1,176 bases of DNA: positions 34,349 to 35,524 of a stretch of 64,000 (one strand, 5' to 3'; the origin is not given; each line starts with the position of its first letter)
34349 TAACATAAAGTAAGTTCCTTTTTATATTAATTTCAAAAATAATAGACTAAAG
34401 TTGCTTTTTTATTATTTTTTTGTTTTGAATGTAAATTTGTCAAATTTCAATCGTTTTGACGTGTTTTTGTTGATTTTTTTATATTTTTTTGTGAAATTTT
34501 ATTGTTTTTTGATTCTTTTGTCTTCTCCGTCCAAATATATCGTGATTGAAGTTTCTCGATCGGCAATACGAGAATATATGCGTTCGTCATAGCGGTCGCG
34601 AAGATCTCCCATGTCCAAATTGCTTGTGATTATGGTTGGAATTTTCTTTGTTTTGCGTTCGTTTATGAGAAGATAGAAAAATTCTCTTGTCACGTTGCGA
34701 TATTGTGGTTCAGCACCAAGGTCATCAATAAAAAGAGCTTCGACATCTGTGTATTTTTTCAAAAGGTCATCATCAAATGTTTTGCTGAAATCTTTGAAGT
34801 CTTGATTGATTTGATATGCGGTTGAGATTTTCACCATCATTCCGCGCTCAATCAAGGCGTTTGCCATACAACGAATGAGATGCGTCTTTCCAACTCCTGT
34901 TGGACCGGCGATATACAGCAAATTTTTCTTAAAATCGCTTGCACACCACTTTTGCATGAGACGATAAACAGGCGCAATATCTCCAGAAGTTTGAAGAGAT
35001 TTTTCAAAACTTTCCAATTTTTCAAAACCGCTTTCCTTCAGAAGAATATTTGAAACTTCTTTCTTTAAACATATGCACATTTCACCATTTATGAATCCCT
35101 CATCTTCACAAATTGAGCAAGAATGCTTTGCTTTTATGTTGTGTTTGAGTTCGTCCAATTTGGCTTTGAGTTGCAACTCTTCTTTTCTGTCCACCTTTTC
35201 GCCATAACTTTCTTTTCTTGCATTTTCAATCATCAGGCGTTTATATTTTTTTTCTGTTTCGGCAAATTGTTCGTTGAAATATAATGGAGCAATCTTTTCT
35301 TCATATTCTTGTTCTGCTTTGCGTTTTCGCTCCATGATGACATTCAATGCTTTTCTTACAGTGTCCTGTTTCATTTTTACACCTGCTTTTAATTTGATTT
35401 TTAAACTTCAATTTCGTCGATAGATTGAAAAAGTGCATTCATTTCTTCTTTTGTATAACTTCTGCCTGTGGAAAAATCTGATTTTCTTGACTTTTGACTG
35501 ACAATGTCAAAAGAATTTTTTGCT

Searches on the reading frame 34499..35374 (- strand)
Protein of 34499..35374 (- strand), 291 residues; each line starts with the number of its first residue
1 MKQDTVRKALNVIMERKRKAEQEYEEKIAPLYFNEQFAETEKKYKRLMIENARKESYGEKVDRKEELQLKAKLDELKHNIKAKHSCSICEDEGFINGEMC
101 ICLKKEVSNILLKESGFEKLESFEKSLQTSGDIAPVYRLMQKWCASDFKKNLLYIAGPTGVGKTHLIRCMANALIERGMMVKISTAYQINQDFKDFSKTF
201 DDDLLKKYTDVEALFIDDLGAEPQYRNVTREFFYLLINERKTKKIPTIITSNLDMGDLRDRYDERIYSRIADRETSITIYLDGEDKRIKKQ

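Call 60: search_protein_families(library=pfam, proteins=[window:34499-35374:-], max_evalue=0.001)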
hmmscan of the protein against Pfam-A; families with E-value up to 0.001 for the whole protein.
window:34499-35374:- (291 aa): 10 families
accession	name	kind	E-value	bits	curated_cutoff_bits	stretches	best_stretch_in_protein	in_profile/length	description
PF01695.23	IstB_IS21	-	2.9e-12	47.1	24.1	1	119-289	63-233/238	IstB-like ATP binding protein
PF00308.24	Bac_DnaA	-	2.5e-08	34.7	23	1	148-269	32-154/162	Bacterial DnaA ATPAse domain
PF13191.12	AAA_16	-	1.5e-06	29.3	32.6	1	148-211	22-85/167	AAA ATPase domain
PF00910.28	RNA_helicase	-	7.2e-06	26.9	21.5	1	153-233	1-72/105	RNA helicase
PF00004.35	AAA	-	2.2e-05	25.4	21.2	1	154-261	2-122/131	ATPase family associated with various cellular activities (AAA)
PF20720.3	nSTAND3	-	2.5e-05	24.5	27.2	1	149-219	16-74/155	Novel STAND NTPase 3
PF13476.12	AAA_23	-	6.3e-05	24.1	27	1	147-251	16-113/201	AAA domain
PF01637.24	ATPase_2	-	0.00065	20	33.2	0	142-249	13-115/225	ATPase domain predominantly from Archaea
PF13173.12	AAA_14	-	0.00069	20.1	27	1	150-232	2-84/129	AAA domain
PF13401.12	AAA_22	-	0.00077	20.2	27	0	149-194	4-33/130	AAA domain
